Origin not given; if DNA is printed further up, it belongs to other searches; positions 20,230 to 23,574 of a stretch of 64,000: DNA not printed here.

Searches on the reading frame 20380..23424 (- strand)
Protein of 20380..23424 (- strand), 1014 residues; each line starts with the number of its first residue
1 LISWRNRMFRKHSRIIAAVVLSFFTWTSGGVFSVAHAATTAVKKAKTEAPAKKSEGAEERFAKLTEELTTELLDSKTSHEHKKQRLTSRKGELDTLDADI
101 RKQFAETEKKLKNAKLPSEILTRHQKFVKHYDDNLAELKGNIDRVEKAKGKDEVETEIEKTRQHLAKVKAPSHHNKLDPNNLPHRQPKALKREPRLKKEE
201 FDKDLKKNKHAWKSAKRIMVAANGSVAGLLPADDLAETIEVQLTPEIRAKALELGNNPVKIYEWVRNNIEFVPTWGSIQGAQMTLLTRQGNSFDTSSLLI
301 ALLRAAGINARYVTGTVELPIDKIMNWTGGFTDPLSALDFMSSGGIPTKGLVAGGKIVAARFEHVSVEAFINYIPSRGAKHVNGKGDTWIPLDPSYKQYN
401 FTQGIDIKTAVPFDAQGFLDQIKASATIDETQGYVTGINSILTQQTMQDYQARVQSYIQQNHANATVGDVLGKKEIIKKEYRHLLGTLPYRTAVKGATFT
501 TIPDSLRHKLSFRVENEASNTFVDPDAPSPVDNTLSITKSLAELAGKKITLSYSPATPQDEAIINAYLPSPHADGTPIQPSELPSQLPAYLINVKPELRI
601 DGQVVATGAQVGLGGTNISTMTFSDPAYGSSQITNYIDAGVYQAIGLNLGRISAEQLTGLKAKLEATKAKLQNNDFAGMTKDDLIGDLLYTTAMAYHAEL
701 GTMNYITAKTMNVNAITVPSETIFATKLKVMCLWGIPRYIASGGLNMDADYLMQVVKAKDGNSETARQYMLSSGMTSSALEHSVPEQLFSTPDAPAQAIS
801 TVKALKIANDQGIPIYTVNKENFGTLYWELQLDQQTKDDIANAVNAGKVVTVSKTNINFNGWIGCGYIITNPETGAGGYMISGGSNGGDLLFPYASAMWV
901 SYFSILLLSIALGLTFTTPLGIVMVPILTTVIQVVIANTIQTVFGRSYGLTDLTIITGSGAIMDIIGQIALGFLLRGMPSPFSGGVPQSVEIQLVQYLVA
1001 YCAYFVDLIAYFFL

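Call 4: search_protein_families(library=pfam, proteins=[window:20380-23424:-], max_evalue=0.1)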
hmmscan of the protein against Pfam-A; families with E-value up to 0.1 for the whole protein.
window:20380-23424:- (1014 aa): 1 family
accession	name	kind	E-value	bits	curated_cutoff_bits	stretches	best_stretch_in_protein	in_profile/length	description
PF01841.26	Transglut_core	-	9.9e-15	55.2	23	1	243-394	3-108/108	Transglutaminase-like superfamily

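Call 6: find_homologous_proteins(query=window:20380-23403:-)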
Query window:20380-23403:- (1007 aa): 974 proteins with E <= 0.001 among 8000 candidates; the best 120 are listed.
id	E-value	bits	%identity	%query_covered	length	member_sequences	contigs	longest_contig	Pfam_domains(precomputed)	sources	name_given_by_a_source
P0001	0.0e+0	2265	100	100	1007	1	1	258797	PF01841.26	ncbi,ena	-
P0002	0.0e+0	1796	87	91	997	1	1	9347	PF01841.26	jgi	jgi:hypothetical protein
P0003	0.0e+0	1688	84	88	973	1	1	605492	PF01841.26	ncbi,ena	-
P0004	0.0e+0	1671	76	98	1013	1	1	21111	PF01841.26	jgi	jgi:hypothetical protein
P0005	0.0e+0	1668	74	100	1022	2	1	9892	PF01841.26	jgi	-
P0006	0.0e+0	1632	81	88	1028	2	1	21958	PF01841.26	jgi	-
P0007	0.0e+0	1630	74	99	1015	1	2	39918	PF01841.26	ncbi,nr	ncbi:MAG: transglutaminase domain-containing protein [Desulfuromonadaceae bacterium]|nr:transglutami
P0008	0.0e+0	1604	77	91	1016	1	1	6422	PF01841.26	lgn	-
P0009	0.0e+0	1604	75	95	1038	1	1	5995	PF01841.26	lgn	-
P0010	0.0e+0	1592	78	89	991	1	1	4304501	PF01841.26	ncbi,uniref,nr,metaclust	ncbi:transglutaminase/protease-like domain protein [Geotalea daltonii FRC-32]|uniref:Transglutaminas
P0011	0.0e+0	1585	77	91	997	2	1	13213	PF01841.26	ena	-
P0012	0.0e+0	1576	72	98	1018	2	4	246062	PF01841.26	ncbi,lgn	-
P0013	0.0e+0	1565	77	88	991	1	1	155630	PF01841.26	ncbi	-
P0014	0.0e+0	1565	73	96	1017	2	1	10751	PF01841.26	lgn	-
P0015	0.0e+0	1555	75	92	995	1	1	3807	PF01841.26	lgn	-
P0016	0.0e+0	1555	74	92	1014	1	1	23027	PF01841.26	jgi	jgi:Transglutaminase-like superfamily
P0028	0.0e+0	1504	71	93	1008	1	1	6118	PF01841.26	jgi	jgi:Transglutaminase-like enzymes, putative cysteine proteases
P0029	0.0e+0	1498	70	96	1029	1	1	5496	PF28006.1,PF01841.26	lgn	-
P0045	0.0e+0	1432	65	100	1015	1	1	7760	PF01841.26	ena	-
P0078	0.0e+0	1250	61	94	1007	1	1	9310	PF01841.26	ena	-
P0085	0.0e+0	1182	89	60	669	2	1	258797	-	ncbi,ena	-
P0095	0.0e+0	1114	60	87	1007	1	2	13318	PF01841.26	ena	-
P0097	0.0e+0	1093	56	91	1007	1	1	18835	PF01841.26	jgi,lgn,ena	-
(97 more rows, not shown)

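Call 7: search_solved_structures(query=window:20380-23403:-, max_evalue=1)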
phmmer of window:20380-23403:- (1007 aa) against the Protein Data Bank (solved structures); distinct sequences matched with E-value up to 1: 2.
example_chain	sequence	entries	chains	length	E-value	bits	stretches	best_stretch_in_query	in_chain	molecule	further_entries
3isr_A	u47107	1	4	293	0.016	16.5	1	251-309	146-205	Transglutaminase-like enzymes, putative cysteine protease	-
9fi8_HO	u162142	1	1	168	0.28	12.4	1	165-242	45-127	mS152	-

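Call 13: find_related_loci(query=A1, collection=genome_contigs, flank=8000)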
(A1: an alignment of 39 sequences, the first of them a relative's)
Query A1 (1007 aa) in genome_contigs; peptide patterns used: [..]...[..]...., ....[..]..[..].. (x = any residue, [..] = any of these).
179 stretches matched a pattern; 152 encode a relative of the query (tblastn E <= 1e-3); the best 80 are kept; 75 distinct loci.
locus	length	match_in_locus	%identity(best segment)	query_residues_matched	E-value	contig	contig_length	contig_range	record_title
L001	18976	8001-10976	72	1-988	0e+0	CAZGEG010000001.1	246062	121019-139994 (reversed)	MAG TPA_asm: uncultured Geobacter sp. isolate SRP302447_co2_789 genome assembly, contig: NODE_157_length_246062_cov_243.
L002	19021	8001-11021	74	1-998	0e+0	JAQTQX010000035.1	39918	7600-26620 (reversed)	MAG: Desulfuromonadaceae bacterium isolate STB_15 NODE_2081_length_39918_cov_5.547385_Sandtown_B, whole genome shotgun s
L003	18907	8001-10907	73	1-964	0e+0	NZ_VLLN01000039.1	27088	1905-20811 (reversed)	Geobacter argillaceus strain ATCC BAA-1139 Ga0052872_scaffold00039.39, whole genome shotgun sequence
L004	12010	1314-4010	75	1-881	0e+0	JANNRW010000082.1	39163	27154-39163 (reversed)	MAG: Geobacteraceae bacterium isolate SOY_31_metabat_301 SOY_31_k141_1793202, whole genome shotgun sequence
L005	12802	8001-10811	75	1-904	0e+0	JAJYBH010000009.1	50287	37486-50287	MAG: Deltaproteobacteria bacterium isolate BP8.bin69 NODE_817_length_50287_cov_1.948704, whole genome shotgun sequence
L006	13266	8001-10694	70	1-894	0e+0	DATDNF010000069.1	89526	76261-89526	MAG TPA_asm: Geobacteraceae bacterium isolate SMAG_U430 k141_929060, whole genome shotgun sequence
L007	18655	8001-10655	68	1-884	0e+0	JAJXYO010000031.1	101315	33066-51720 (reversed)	MAG: Deltaproteobacteria bacterium isolate BP6.bin89 NODE_300_length_101315_cov_7.468623, whole genome shotgun sequence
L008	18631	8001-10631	67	2-881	0e+0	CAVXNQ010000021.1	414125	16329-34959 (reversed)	MAG: uncultured delta proteobacterium isolate MFD01721.bin.2.42 genome assembly, contig: contig_987, whole genome shotgu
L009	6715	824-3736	53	2-929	0e+0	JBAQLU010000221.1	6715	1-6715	MAG: Thermodesulfovibrionales bacterium isolate MFD12052_ilm_asm_bin4 k127_5929, whole genome shotgun sequence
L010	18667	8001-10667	77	1-884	0e+0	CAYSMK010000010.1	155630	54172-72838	MAG TPA_asm: uncultured Geobacter sp. isolate binchicken_co269_58 genome assembly, contig: NODE_98_length_155630_cov_218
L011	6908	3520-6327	54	3-916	0e+0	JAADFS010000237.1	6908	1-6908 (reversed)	MAG: Deferribacteres bacterium isolate M_MaxBin.054 contig-127_45459, whole genome shotgun sequence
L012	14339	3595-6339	52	7-873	0e+0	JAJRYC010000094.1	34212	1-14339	MAG: Nitrospirae bacterium isolate Dive96_bin3.242 k141_3464160, whole genome shotgun sequence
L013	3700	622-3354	52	2-884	0e+0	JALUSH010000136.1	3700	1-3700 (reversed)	MAG: Thermodesulfovibrio sp. isolate S146_metabat2_scaf2bin.158_VB S146_NODE_35899_length_3700_cov_2.699412, whole genom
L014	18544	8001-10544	53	3-882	0e+0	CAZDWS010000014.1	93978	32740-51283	MAG TPA_asm: uncultured Geobacteraceae bacterium isolate SRP302447_co3_257 genome assembly, contig: NODE_638_length_9397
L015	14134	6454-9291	51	5-881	0e+0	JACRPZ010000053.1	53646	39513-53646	MAG: Nitrospirae bacterium isolate NC_groundwater_2000_Pr3_S-0.65um_44_7 SR2-18-Sp65_coassembly_scaffold_336600, whole g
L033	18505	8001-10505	45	17-860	0e+0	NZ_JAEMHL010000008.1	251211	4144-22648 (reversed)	Geomonas anaerohicana strain Red421 NODE_8_length_251211_cov_177.697361, whole genome shotgun sequence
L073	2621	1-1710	49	411-1007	7e-179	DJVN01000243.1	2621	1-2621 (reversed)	MAG TPA_asm: Syntrophaceae bacterium UBA6255 UBA6255_contig_64020, whole genome shotgun sequence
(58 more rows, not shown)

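Call 29: search_protein_families(library=pfam, proteins=[P0029], max_evalue=0.01)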
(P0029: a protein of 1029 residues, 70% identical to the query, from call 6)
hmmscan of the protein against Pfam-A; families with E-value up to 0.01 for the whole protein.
P0029 (1029 aa): 1 family
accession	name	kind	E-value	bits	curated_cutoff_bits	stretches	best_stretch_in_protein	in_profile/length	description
PF01841.26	Transglut_core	-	5.4e-18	65.7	23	1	252-403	3-108/108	Transglutaminase-like superfamily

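Call 38: predict_structure(alignment_id=A1)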
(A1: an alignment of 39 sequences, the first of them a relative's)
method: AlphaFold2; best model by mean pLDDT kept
length: 1007 residues; sequences in the alignment: 39
mean_pLDDT: 63.8   pTM: 0.32
mean pLDDT of the five models: 63.8, 61.8, 59.7, 59.2, 58.1
residues with pLDDT >= 90: 18; 70-90: 404; 50-70: 319; < 50: 266
segments of 3 or more residues with pLDDT < 50: 1-3, 21-25, 27-29, 35-46, 165-171, 174-176, 201-234, 367-379, 478-495, 511-525, 577-584, 606-610, 621-646, 717-738, 878-888, 933-949, 951-957, 963-984, 1003-1007
pLDDT, mean of each block of 10 residues (from residue 1): 58 59 47 47 50 82 81 83 86 87 81 79 87 87 82 84 51 50 71 62 40 33 40 57 79 83 74 74 83 81 79 77 72 77 81 85 58 44 73 62 75 74 60 77 82 76 60 53 31 47 55 42 50 58 63 60 63 51 53 67 53 51 45 34 43 61 56 52 66 76 74 49 35 45 57 75 82 73 62 83 91 89 85 83 89 77 79 63 43 55 50 53 57 43 47 46 47 38 55 63 45
secondary structure, 60 per line:
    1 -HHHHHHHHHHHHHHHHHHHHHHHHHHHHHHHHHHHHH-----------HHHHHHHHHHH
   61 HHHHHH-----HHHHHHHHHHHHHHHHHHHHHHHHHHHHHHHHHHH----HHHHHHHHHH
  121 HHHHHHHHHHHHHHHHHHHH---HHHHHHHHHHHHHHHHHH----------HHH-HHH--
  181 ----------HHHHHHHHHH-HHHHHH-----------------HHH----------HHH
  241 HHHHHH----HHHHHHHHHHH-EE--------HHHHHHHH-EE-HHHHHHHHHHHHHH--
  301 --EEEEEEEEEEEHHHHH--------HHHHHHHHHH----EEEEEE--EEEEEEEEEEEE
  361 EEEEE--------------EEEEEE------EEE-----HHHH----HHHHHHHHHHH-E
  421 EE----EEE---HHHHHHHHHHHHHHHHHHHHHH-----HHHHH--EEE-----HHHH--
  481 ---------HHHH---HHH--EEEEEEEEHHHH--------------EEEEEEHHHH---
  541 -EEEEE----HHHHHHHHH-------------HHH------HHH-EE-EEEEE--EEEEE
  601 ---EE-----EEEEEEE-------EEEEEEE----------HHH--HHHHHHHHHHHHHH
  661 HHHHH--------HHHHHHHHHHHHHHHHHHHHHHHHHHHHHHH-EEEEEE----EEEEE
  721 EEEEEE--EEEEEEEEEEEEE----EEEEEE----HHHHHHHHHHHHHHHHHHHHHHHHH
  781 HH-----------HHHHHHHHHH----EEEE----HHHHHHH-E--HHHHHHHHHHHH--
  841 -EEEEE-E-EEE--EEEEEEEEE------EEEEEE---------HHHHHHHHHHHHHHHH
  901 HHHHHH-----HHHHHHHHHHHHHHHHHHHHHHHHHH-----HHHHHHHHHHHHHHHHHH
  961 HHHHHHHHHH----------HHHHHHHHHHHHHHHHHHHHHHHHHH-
elements in order (helices of 4 or more, strands of 3 or more residues): H2-38 H50-66 H72-106 H111-140 H144-161 H191-200 H202-207 H238-246 H251-261 H273-280 H285-298 E303-313 H314-318 H327-336 E341-346 E349-365 E380-385 E392-394 H400-403 H408-418 E420-422 E427-429 H433-454 H460-464 E467-469 H475-478 H490-493 E502-509 H510-513 E528-533 H534-537 E542-546 H551-559 E589-593 E596-600 E611-617 E625-631 H647-665 H674-704 E706-711 E716-726 E729-741 E746-751 H756-782 H794-803 E808-811 H816-822 H827-838 E842-846 E850-852 E855-863 E870-875 H885-906 H912-937 H943-970 H981-1006

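Call 44: fold_search(model_id=the predicted structure, library=pdb)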
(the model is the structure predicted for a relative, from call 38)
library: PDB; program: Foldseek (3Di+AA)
matches with E <= 10: 172; with E <= 0.001: 0
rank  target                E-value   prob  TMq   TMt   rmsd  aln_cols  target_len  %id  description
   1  3isr_C                3.9e-03  1.00  0.09  0.28   9.9       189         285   21  The Crystal Structure of a Putative Cysteine Protease from Cytophaga hutchinsonii to 1.9A (released 2009-09-08)
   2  3isr_A                6.2e-03  1.00  0.09  0.28  10.1       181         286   22  The Crystal Structure of a Putative Cysteine Protease from Cytophaga hutchinsonii to 1.9A (released 2009-09-08)
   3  3isr_B                9.9e-03  1.00  0.10  0.31   5.7       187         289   20  The Crystal Structure of a Putative Cysteine Protease from Cytophaga hutchinsonii to 1.9A (released 2009-09-08)
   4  3kd4_A                2.0e-02  1.00  0.08  0.15  11.7       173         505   14  CRYSTAL STRUCTURE OF A PUTATIVE PROTEASE (BDI_1141) FROM PARABACTEROIDES DISTASONIS ATCC 8503 AT 2.00 A RESOLUTION (released 2009-11-24)
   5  7ob6_B                1.5e-01  0.63  0.08  0.34  25.0       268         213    9  CPR-C4 - a conserved novel protease from the Candidate Phyla Radiation (released 2022-04-27)
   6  3lc6_A                1.6e-01  0.10  0.05  0.08  19.8       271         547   12  The alternative conformation structure of isocitrate dehydrogenase kinase/phosphatase from E. Coli (released 2010-04-21)
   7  7ob6_A                2.2e-01  0.38  0.07  0.28  22.9       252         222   10  CPR-C4 - a conserved novel protease from the Candidate Phyla Radiation (released 2022-04-27)
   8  8cmt_A                2.8e-01  0.11  0.08  0.11  33.3       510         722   12  Structure of the plasma coagulation Factor XIII A2B2 heterotetrameric complex. (released 2024-09-11)
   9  1fie_B                4.2e-01  0.11  0.09  0.12  31.3       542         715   11  RECOMBINANT HUMAN COAGULATION FACTOR XIII (released 1997-02-12)
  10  4df3_A                5.4e-01  0.09  0.05  0.13  11.4       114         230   12  Crystal Structure of Aeropyrum pernix fibrillarin in complex with natively bound S-adenosyl-L-methionine at 1.7A (released 2012-08-08)
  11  5iig                  6.0e-01  0.08  0.06  0.12  24.1       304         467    8  Structure of the SPX-TTM domain fragment of the yeast inorganic polyphophate polymerase Vtc4 (form A). (released 2016-04-27)
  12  3qku_A                6.3e-01  0.04  0.04  0.10  21.5       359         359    9  Mre11 Rad50 binding domain in complex with Rad50 and AMP-PNP (released 2011-03-30)
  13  8i6v_E                8.2e-01  0.04  0.05  0.08  21.7       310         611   10  Cryo-EM structure of the polyphosphate polymerase VTC complex(Vtc4/Vtc3/Vtc1) (released 2023-03-01)
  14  7mgl_A                8.2e-01  0.03  0.04  0.07  33.5       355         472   11  Structure of human TRPML1 with ML-SI3 (released 2021-06-16)
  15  7krw_A                9.1e-01  0.03  0.05  0.07  31.2       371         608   12  Stimulating state of near full-length Hsp70 DnaK fused with a substrate peptide (released 2021-09-15)
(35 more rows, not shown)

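Call 48: find_encoding_contigs(protein=P0016, flank=4000, max_places=2)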
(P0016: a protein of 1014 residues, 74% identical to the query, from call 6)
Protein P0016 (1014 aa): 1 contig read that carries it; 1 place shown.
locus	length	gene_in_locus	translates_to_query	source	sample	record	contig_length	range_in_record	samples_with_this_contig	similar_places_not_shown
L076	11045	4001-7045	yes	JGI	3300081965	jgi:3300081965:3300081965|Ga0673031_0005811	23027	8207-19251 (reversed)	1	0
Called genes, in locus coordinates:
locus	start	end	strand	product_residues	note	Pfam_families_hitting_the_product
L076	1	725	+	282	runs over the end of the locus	PF12834:Phage_int_SAM_2, PF12835:Integrase_1 (weak)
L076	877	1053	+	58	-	PF05930:Phage_AlpA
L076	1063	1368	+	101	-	-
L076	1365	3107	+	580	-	PF13362:Toprim_3, PF13662:Toprim_4 (weak), PF13481:AAA_25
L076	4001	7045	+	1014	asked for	PF01841:Transglut_core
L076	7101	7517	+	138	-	-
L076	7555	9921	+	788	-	PF13717:Zn_ribbon_4 (weak), PF01436:NHL (faint), PF17170:DUF5128 (weak)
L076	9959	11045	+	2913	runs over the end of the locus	PF13620:CarboxypepD_reg, PF13715:CarbopepD_reg_2, PF13620:CarboxypepD_reg, PF13715:CarbopepD_reg_2, PF13620:CarboxypepD_reg, PF13620:CarboxypepD_reg, PF13715:CarbopepD_reg_2, PF13620:CarboxypepD_reg, +11 more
